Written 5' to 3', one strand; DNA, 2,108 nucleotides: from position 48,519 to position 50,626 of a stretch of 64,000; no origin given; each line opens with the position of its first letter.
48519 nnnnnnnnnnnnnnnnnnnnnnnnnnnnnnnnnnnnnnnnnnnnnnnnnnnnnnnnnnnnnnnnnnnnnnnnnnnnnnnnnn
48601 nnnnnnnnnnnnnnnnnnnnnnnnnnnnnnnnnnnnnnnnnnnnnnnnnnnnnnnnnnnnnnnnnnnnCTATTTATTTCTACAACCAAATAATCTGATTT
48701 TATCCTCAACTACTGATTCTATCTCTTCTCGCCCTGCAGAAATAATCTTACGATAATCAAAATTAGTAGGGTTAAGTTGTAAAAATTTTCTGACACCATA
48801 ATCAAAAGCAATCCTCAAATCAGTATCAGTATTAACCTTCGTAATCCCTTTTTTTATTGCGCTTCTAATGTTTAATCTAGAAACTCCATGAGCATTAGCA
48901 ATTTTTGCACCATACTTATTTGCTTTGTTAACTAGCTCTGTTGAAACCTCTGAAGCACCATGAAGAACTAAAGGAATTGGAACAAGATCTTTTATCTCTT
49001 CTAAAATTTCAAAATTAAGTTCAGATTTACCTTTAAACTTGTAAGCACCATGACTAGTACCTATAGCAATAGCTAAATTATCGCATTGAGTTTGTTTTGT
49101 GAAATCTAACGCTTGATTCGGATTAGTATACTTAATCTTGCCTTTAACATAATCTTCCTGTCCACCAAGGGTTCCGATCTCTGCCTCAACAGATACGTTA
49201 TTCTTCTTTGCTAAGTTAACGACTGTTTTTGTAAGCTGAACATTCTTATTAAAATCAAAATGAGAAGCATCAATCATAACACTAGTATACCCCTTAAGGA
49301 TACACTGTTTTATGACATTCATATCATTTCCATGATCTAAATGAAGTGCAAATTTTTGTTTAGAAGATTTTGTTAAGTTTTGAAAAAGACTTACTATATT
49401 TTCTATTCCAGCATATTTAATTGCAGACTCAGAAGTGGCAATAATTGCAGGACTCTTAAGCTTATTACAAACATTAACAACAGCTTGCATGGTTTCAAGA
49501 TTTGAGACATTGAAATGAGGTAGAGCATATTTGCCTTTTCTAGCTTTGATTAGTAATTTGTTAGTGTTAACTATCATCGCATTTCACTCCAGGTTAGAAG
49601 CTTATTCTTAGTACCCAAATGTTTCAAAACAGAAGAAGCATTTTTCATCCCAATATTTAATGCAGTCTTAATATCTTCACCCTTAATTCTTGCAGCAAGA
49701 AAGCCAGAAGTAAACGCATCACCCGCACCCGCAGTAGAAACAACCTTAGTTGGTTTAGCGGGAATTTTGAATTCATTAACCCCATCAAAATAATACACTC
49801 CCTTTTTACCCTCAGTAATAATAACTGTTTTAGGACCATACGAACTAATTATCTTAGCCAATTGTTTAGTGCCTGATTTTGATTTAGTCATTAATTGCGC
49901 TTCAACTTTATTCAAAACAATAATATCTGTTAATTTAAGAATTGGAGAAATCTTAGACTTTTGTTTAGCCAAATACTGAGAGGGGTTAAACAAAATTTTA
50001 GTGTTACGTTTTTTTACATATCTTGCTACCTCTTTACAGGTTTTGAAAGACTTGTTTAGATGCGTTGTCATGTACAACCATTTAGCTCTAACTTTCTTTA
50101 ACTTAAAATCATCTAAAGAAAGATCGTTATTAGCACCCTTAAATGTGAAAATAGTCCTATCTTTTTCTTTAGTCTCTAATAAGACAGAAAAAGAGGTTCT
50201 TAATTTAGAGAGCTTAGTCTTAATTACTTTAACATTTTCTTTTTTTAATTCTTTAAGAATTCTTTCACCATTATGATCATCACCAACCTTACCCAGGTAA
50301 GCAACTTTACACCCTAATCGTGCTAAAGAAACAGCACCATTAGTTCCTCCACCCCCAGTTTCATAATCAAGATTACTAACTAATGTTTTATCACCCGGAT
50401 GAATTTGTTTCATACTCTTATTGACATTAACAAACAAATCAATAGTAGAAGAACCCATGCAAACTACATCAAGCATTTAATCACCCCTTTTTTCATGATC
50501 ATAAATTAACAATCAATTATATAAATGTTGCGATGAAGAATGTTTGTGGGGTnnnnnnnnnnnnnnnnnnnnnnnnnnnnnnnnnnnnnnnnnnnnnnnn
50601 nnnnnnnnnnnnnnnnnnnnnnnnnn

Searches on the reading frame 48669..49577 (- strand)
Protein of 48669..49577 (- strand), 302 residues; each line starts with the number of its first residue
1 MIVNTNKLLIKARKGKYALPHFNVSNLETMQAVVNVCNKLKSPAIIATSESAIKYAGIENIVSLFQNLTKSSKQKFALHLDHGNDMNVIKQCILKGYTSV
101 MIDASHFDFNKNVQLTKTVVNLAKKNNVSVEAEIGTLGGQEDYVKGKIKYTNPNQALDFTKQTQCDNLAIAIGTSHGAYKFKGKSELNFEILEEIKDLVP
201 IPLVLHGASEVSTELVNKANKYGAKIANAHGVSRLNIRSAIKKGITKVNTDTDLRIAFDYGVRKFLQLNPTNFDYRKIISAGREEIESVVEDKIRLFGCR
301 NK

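Call 85: search_protein_families(library=pfam, proteins=[window:48669-49577:-], max_evalue=0.00001)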
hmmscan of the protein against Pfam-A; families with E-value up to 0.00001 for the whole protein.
window:48669-49577:- (302 aa): 1 family
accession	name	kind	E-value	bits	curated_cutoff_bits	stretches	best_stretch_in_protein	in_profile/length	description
PF01116.26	F_bP_aldolase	-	5.8e-93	311.8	25.5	1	3-302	1-277/277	Fructose-bisphosphate aldolase class-II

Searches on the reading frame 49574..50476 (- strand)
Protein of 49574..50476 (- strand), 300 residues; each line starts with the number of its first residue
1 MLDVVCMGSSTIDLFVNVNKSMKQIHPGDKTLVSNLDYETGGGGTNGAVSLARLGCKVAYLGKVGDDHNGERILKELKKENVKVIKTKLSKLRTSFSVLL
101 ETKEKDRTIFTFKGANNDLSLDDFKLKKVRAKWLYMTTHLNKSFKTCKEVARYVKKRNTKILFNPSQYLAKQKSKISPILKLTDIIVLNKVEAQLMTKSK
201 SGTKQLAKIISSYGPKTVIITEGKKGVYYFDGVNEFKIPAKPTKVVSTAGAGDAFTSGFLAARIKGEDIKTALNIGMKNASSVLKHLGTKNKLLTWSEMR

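Call 85: search_protein_families(library=pfam, proteins=[window:49574-50476:-], max_evalue=0.00001)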
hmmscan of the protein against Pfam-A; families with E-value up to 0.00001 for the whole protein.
window:49574-50476:- (300 aa): 2 families
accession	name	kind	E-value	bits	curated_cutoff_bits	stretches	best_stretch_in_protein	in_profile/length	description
PF00294.29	PfkB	-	1.4e-57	195.7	25.8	1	1-293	1-299/302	pfkB family carbohydrate kinase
PF08543.17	Phos_pyr_kin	-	3.4e-07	30.3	27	1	177-279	114-227/246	Phosphomethylpyrimidine kinase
